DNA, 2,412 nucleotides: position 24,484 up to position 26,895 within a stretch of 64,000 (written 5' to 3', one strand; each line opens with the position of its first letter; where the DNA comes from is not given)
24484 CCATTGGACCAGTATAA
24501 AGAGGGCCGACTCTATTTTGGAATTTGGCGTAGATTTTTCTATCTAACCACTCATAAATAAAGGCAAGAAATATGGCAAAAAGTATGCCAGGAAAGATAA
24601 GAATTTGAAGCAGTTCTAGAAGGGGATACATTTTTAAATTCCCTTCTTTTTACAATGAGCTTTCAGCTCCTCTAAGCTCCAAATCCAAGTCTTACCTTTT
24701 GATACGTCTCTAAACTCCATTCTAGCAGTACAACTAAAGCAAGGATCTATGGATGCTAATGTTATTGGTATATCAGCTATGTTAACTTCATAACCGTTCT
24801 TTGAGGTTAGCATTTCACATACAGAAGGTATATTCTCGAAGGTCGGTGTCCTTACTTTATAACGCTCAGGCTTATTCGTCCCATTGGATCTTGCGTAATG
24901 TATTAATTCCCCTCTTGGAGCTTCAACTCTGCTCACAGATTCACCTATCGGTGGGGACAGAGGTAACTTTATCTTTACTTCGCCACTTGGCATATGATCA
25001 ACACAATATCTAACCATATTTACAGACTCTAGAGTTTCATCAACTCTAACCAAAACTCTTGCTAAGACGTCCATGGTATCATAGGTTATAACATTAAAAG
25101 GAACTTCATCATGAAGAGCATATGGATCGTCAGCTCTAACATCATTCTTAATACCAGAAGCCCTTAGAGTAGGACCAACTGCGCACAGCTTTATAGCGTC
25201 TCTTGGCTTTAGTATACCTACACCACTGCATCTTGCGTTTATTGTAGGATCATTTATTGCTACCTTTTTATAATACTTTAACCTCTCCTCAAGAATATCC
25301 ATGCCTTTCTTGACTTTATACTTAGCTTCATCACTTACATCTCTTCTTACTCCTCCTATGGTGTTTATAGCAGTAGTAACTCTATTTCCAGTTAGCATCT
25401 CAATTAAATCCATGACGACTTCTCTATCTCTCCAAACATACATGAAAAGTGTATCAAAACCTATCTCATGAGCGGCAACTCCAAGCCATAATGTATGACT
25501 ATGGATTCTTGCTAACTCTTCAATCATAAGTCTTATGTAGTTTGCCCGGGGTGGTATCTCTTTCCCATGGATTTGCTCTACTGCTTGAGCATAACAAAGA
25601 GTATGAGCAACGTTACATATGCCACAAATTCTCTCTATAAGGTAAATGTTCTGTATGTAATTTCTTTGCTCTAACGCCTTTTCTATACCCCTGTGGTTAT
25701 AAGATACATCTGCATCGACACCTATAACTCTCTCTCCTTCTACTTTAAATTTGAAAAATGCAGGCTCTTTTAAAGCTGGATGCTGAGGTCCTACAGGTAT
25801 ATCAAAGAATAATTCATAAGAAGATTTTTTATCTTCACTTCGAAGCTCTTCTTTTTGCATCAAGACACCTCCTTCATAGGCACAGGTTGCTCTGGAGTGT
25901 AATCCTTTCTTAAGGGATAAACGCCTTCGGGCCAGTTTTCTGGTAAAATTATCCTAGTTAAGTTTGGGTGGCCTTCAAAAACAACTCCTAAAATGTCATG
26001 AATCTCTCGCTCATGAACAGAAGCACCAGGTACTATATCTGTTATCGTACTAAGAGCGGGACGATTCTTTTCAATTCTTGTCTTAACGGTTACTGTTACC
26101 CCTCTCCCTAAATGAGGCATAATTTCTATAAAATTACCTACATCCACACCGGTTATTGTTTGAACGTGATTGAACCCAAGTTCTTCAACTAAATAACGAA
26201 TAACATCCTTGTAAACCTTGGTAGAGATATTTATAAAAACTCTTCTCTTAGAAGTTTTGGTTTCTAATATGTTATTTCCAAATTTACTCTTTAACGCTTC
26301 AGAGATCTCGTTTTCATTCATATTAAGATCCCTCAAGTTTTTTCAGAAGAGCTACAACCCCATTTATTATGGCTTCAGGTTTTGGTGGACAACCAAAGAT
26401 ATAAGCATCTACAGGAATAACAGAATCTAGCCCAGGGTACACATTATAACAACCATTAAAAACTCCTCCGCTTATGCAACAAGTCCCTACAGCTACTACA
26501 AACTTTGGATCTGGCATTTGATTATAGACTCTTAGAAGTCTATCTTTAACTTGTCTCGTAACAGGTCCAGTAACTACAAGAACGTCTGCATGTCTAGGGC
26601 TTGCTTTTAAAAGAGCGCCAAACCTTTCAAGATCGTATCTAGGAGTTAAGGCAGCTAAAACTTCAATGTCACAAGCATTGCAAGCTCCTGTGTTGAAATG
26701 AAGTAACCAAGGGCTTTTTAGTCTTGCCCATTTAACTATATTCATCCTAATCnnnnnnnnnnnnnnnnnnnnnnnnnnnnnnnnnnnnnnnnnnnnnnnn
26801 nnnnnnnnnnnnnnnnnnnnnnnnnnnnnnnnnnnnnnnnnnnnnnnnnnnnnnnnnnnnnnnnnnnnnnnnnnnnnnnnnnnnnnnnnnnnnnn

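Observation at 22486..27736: Complex-I-ordered [NiFe]-hydrogenase operon with no antiporter-like subunit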

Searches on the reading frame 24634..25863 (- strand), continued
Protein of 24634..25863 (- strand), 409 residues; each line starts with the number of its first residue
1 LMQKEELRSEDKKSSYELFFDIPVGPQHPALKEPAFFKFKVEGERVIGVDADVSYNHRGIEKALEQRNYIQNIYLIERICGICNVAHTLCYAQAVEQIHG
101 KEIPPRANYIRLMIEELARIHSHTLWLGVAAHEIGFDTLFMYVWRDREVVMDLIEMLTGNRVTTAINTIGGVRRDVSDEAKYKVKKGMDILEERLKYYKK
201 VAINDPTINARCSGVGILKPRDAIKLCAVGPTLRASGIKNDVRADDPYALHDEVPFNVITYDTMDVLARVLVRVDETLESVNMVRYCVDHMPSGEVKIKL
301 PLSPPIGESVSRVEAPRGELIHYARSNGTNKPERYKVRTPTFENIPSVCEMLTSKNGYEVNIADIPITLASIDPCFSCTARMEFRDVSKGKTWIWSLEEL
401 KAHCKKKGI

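Call 76: find_homologous_proteins(query=L004:14904-17030:+, max_evalue=1e-20)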
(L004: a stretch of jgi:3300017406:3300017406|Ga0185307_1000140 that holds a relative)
Query L004:14904-17030:+ (708 aa): 8000 proteins with E <= 1e-20 among 8000 candidates; the best 120 are listed.
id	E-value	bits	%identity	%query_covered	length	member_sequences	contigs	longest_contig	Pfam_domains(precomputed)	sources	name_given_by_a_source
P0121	0.0e+0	1527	96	100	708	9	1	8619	PF00662.27,PF00361.26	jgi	jgi:NADH-quinone oxidoreductase subunit L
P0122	0.0e+0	1508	95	97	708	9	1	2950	PF00662.27,PF00361.26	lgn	-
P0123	0.0e+0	1503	94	97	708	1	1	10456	PF00662.27,PF00361.26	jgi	jgi:NADH-quinone oxidoreductase subunit L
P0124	0.0e+0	1502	94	97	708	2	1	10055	PF00662.27,PF00361.26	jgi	jgi:NADH-quinone oxidoreductase subunit L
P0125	0.0e+0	1501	94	97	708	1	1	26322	PF00662.27,PF00361.26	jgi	jgi:NADH-quinone oxidoreductase subunit L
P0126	0.0e+0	1437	90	97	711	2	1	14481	PF00662.27,PF00361.26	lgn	-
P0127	0.0e+0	1064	68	99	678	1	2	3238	PF00662.27,PF00361.26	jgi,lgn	-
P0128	0.0e+0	1024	65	98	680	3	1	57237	PF00662.27,PF00361.26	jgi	jgi:NADH-quinone oxidoreductase subunit L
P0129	0.0e+0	1023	66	99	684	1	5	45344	PF00662.27,PF00361.26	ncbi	ncbi:MAG: NADH-quinone oxidoreductase subunit L [Candidatus Bathyarchaeia archaeon]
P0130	0.0e+0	1022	64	99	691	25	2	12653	PF00662.27,PF00361.26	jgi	-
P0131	0.0e+0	1022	64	98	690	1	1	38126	PF00662.27,PF00361.26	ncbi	-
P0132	0.0e+0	1019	64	97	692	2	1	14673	PF00662.27,PF00361.26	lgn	-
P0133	0.0e+0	1013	64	98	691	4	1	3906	PF00662.27,PF00361.26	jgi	-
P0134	2.7e-297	1007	65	98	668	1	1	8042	PF00662.27,PF00361.26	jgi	jgi:NADH-quinone oxidoreductase subunit L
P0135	2.2e-295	1000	64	99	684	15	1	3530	PF00662.27,PF00361.26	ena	-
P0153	1.9e-275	934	60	99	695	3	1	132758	PF00662.27,PF00361.26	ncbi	ncbi:MAG: NADH-quinone oxidoreductase subunit 5 family protein [Nitrososphaerales archaeon]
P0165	2.8e-267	907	59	99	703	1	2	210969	PF00662.27,PF00361.26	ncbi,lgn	ncbi:MAG: NADH-quinone oxidoreductase subunit L [Nitrososphaeria archaeon]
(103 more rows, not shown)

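Call 77: find_encoding_contigs(protein=P0153, flank=10000, max_places=3)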
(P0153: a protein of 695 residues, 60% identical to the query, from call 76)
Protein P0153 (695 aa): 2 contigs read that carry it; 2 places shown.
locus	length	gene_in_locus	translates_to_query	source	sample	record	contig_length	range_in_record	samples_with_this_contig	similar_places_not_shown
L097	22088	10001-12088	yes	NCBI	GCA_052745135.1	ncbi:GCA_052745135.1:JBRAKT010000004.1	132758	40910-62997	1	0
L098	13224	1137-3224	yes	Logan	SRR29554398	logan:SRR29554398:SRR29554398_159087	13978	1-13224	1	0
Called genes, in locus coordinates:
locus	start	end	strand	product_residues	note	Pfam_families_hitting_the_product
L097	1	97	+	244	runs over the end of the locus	-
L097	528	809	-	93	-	-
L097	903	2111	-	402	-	PF00890:FAD_binding_2 (faint), PF01266:DAO (weak), PF01494:FAD_binding_3 (faint), PF05834:Lycopene_cycl (faint), PF07992:Pyr_redox_2 (weak), PF13450:NAD_binding_8 (weak), PF22578:GGR_cat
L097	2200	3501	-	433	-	PF01266:DAO (faint), PF01494:FAD_binding_3 (faint), PF05834:Lycopene_cycl (weak), PF22578:GGR_cat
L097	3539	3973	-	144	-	PF13183:Fer4_8 (faint), PF12837:Fer4_6 (faint), PF13237:Fer4_10 (faint), PF14697:Fer4_21, PF12838:Fer4_7, PF13187:Fer4_9 (weak), PF13484:Fer4_16 (faint), PF00037:Fer4 (weak)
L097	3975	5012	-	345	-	PF00146:NADHdh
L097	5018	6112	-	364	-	PF00346:Complex1_49kDa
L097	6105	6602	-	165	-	PF00329:Complex1_30kDa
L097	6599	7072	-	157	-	PF01058:Oxidored_q6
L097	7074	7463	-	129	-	PF00507:Oxidored_q4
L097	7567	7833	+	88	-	PF13244:MbhD (weak), PF00499:Oxidored_q3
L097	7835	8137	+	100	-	-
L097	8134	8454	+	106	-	PF00420:Oxidored_q2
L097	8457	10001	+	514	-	PF00662:Proton_antipo_N, PF10125:NADHdeh_related (weak), PF00361:Proton_antipo_M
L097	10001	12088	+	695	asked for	PF00662:Proton_antipo_N, PF00361:Proton_antipo_M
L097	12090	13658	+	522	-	PF00662:Proton_antipo_N, PF00361:Proton_antipo_M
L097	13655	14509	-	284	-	PF00348:polyprenyl_synt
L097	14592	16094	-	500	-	PF17759:tRNA_synthFbeta (faint), PF01409:tRNA-synt_2d, PF18006:SepRS_C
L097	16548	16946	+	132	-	-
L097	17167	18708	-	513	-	PF23545:Zn_ribbon_HMPTM, PF04055:Radical_SAM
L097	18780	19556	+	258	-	PF01978:TrmB, PF11495:TrmB_EBD_N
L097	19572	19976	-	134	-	PF00334:NDK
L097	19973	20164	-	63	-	PF01246:Ribosomal_L24e, PF06467:zf-FCS (weak)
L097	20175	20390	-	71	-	PF01200:Ribosomal_S28e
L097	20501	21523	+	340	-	-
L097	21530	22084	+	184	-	PF01613:Flavin_Reduct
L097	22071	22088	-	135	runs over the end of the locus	PF01248:Ribosomal_L7Ae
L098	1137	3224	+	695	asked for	PF00662:Proton_antipo_N, PF00361:Proton_antipo_M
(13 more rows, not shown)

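Call 80: find_encoding_contigs(protein=P0165, flank=10000, max_places=2)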
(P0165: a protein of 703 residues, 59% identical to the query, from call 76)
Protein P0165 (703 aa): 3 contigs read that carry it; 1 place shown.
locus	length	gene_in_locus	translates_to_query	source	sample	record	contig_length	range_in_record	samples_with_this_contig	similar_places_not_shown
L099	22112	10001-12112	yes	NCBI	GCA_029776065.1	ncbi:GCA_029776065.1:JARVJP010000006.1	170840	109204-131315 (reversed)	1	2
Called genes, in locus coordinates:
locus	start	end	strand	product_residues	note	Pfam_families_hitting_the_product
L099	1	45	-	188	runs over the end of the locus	-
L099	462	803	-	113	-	PF01978:TrmB (weak), PF13412:HTH_24, PF25212:HVO_A0114 (faint)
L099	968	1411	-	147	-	PF01978:TrmB (weak), PF12840:HTH_20 (weak), PF13404:HTH_AsnC-type, PF13412:HTH_24, PF01037:AsnC_trans_reg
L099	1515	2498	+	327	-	PF00152:tRNA-synt_2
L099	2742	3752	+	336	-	PF02568:ThiI, PF03054:tRNA_Me_trans (weak), PF18297:NFACT-R_2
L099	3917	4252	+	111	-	PF00507:Oxidored_q4 (weak)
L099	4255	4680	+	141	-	PF01058:Oxidored_q6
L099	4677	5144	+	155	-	PF00329:Complex1_30kDa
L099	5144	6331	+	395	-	PF00374:NiFeSe_Hases, PF00346:Complex1_49kDa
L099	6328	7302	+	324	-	PF00146:NADHdh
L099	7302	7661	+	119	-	PF14697:Fer4_21 (weak), PF00037:Fer4 (weak), PF12797:Fer4_2 (weak), PF13237:Fer4_10, PF13183:Fer4_8, PF12838:Fer4_7, PF13187:Fer4_9, PF13534:Fer4_17 (weak), +6 more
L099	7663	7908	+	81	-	PF13244:MbhD (weak), PF00499:Oxidored_q3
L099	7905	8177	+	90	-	-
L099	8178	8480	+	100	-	PF00420:Oxidored_q2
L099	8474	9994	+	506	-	PF00361:Proton_antipo_M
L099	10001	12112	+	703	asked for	PF00662:Proton_antipo_N, PF00361:Proton_antipo_M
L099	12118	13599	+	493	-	PF00662:Proton_antipo_N (weak), PF00361:Proton_antipo_M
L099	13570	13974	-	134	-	PF01155:HypA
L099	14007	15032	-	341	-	PF00389:2-Hacid_dh, PF02826:2-Hacid_dh_C, PF03446:NAD_binding_2 (weak)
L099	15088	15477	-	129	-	PF04126:Cyclophil_like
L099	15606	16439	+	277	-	PF01261:AP_endonuc_2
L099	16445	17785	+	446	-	PF13660:DUF4147, PF05161:MOFRL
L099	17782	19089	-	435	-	PF25145:NfeD1b_N, PF24961:NfeD_membrane, PF01957:NfeD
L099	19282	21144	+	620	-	-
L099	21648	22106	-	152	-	-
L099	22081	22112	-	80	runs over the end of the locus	PF04014:MazE_antitoxin (weak)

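Call 82: find_encoding_contigs(protein=P0003, flank=10000, max_places=3)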
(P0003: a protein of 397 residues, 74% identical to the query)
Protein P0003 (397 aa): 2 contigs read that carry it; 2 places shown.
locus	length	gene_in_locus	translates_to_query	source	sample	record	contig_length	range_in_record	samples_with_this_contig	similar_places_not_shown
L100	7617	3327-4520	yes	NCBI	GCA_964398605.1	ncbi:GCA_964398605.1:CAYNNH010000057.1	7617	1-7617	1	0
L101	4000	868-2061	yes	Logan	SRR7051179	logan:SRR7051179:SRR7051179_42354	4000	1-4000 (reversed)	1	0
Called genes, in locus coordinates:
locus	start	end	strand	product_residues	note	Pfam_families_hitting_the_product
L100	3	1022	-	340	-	?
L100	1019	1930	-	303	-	PF00005:ABC_tran, PF13304:AAA_21, PF13732:DrrA1-3_C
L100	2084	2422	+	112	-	-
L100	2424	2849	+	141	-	PF01058:Oxidored_q6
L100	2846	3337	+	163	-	PF00329:Complex1_30kDa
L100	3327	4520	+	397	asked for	PF00374:NiFeSe_Hases, PF00346:Complex1_49kDa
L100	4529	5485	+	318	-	PF00146:NADHdh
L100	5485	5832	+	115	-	PF12838:Fer4_7, PF12797:Fer4_2 (weak), PF12837:Fer4_6, PF13237:Fer4_10, PF14697:Fer4_21, PF00037:Fer4, PF12800:Fer4_4 (weak), PF13187:Fer4_9, +4 more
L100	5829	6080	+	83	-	PF13244:MbhD, PF00499:Oxidored_q3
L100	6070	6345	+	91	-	-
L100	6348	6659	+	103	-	PF00420:Oxidored_q2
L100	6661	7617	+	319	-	?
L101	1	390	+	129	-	?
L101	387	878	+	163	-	PF00329:Complex1_30kDa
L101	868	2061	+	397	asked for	PF00374:NiFeSe_Hases, PF00346:Complex1_49kDa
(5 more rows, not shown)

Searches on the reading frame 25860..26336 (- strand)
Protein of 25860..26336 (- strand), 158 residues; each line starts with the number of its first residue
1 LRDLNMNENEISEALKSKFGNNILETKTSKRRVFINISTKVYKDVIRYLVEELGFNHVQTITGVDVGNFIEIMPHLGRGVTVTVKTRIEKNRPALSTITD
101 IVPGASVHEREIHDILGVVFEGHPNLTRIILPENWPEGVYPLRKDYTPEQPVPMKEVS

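Call 4: search_protein_families(library=pfam, proteins=[window:25860-26336:-], max_evalue=0.01)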
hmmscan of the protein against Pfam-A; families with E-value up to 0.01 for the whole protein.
window:25860-26336:- (158 aa): 1 family
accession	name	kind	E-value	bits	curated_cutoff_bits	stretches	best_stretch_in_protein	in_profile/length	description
PF00329.25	Complex1_30kDa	-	2.1e-30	106.3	22.5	1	36-150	2-122/124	Respiratory-chain NADH dehydrogenase, 30 Kd subunit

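Call 5: search_protein_families(library=ncbifam, proteins=[window:25860-26336:-], max_evalue=0.01)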
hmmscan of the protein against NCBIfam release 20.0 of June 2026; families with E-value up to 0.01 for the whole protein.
window:25860-26336:- (158 aa): 17 families
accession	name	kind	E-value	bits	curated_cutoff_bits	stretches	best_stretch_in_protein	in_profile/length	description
NF040611.1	F420_dehyd_FpoC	exception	1.8e-24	86.5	220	1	6-147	1-147/158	F420H2 dehydrogenase subunit FpoC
NF005832.0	PRK07735.1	equivalog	3e-24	86.1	431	1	13-148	283-425/430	NADH-quinone oxidoreductase subunit C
TIGR01961.1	NuoC_fam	subfamily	1.9e-23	83.3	122.45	1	36-147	4-119/122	NADH (or F420H2) dehydrogenase, subunit C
NF004735.0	PRK06074.2-2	equivalog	4.7e-23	81.8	176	1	6-147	1-147/158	NADH-quinone oxidoreductase subunit C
NF004737.0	PRK06074.2-4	equivalog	1.6e-20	73.5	144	1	31-147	12-125/150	NADH-quinone oxidoreductase subunit C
NF004734.0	PRK06074.2-1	equivalog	3.2e-20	72.8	169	1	10-146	7-149/164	NADH-quinone oxidoreductase subunit C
NF009141.0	PRK12494.1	equivalog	1.2e-18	67.5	175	1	19-147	31-164/175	NAD(P)H-quinone oxidoreductase subunit J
NF005856.0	PRK07785.1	equivalog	3.1e-18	66.5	224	1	13-146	79-222/246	NADH-quinone oxidoreductase subunit C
NF009808.0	PRK13292.1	equivalog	2.1e-17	62.3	1156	1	4-147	220-374/791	NADH-quinone oxidoreductase subunit B/C/D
NF008728.0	PRK11742.1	equivalog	8.8e-17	60.7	840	1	8-147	21-173/598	NADH-quinone oxidoreductase subunit C/D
NF006304.0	PRK08491.1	equivalog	9.3e-15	54.9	228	1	12-146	40-174/263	NADH-quinone oxidoreductase subunit C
NF004733.0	PRK06074.1-5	equivalog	4.4e-13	49.4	225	1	9-146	7-149/203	NADH-quinone oxidoreductase subunit C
NF004730.0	PRK06074.1-1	equivalog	6.9e-13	48.9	193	1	9-147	6-157/200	NADH-quinone oxidoreductase subunit C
NF004732.0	PRK06074.1-4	equivalog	1.1e-12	48.3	376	1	90-146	141-195/250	NADH-quinone oxidoreductase subunit C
NF004736.0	PRK06074.2-3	equivalog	1.7e-11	44.1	239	1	79-147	91-158/183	NADH-quinone oxidoreductase subunit C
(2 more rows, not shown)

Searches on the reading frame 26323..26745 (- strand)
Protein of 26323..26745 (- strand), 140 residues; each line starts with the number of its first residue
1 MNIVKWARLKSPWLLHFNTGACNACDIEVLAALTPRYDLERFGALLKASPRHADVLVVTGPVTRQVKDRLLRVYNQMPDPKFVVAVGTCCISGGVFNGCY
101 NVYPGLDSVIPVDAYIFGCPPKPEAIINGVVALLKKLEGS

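Call 4: search_protein_families(library=pfam, proteins=[window:26323-26745:-], max_evalue=0.01)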
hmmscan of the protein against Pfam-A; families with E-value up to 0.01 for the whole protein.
window:26323-26745:- (140 aa): 1 family
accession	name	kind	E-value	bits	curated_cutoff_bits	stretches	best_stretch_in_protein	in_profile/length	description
PF01058.29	Oxidored_q6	-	1.7e-32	112.3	27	1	22-133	1-128/128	NADH ubiquinone oxidoreductase, 20 Kd subunit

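Call 5: search_protein_families(library=ncbifam, proteins=[window:26323-26745:-], max_evalue=0.01)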
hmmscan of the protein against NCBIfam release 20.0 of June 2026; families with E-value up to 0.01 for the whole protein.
window:26323-26745:- (140 aa): 15 families
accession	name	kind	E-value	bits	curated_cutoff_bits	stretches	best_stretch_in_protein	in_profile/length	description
NF005012.1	PRK06411.1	subfamily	1.6e-49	167.7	116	1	2-138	26-159/166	NADH-quinone oxidoreductase subunit NuoB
TIGR01957.1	nuoB_fam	subfamily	1.8e-46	157.6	142.7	1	2-138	9-143/145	NADH-quinone oxidoreductase subunit B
NF011394.0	PRK14819.1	equivalog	1.3e-43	149.5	312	1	3-137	24-156/264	NADH-quinone oxidoreductase subunit B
NF011391.0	PRK14816.1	equivalog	1.1e-40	139.4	283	1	3-137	45-177/196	NADH-quinone oxidoreductase subunit B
NF011393.0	PRK14818.1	equivalog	8.6e-40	136.1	255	1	2-136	23-154/173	NADH dehydrogenase subunit B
NF009808.0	PRK13292.1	equivalog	1.6e-39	135.4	1156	1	3-138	18-150/791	NADH-quinone oxidoreductase subunit B/C/D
NF011388.0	PRK14813.1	equivalog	9.8e-39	133.2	294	1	2-132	20-148/189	NADH dehydrogenase subunit B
NF011395.0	PRK14820.1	equivalog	2e-38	131.9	263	1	2-133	25-153/180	NADH-quinone oxidoreductase subunit B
NF011390.0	PRK14815.1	equivalog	3.5e-38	130.7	281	1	3-138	26-158/183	NADH dehydrogenase subunit B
NF011389.0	PRK14814.1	equivalog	3.7e-34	118.1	285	1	2-138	25-158/186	NADH dehydrogenase subunit B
NF011392.0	PRK14817.1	equivalog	5.6e-34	117.4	271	1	5-138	31-161/182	NADH-quinone oxidoreductase subunit B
TIGR03294.1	FrhG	equivalog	6e-08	32.7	245.5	1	52-136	50-143/228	coenzyme F420 hydrogenase subunit gamma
NF045875.1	F420_non_VhuG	exception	1.2e-07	31.3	450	1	106-135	136-165/286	F420-non-reducing hydrogenase subunit VhuG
NF040836.1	sulfhyd_HydD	equivalog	0.0012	18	500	0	52-96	53-95/261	NADPH-dependent hydrogenase/sulfhydrogenase 1 subunit delta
NF040831.1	sulfhyd_ShyD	equivalog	0.0013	18.4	460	1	35-96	30-90/240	NAD(P)-dependent hydrogenase/sulfhydrogenase 2 subunit delta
